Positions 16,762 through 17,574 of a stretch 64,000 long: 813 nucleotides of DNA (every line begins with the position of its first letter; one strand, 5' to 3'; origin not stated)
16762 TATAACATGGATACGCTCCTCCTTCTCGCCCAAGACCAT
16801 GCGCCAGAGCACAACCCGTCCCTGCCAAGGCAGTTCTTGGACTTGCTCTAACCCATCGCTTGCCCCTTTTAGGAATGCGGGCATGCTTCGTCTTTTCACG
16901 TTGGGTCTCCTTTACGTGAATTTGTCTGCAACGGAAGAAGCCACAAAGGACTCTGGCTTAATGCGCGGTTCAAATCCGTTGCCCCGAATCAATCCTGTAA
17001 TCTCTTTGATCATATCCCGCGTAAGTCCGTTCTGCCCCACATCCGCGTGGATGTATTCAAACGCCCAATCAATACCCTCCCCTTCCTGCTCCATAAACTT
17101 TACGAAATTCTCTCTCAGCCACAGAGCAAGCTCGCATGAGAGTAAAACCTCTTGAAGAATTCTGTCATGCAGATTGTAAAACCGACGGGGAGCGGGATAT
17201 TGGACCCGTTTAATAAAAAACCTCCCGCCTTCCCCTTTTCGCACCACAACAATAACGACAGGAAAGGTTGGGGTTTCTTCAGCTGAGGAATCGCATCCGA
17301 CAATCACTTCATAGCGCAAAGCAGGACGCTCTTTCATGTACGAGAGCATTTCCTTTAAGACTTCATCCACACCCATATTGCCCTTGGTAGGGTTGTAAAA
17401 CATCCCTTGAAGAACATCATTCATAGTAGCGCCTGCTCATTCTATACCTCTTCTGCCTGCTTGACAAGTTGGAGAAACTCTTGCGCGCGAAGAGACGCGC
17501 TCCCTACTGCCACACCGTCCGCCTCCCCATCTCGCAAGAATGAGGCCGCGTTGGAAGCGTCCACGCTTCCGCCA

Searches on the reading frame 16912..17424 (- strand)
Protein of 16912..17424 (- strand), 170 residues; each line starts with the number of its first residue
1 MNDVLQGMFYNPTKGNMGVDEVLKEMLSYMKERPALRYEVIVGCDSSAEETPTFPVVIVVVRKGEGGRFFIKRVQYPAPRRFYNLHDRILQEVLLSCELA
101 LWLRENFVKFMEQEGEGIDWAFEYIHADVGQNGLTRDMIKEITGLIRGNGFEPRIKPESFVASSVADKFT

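Call 4: search_protein_families(library=pfam, proteins=[window:16912-17424:-], max_evalue=0.1)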
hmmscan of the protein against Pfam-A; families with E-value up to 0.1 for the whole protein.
window:16912-17424:- (170 aa): 1 family
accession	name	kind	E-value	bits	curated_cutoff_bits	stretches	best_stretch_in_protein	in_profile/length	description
PF04308.18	RNaseH_like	-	7.9e-39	133.3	25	1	21-170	1-144/145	Ribonuclease H-like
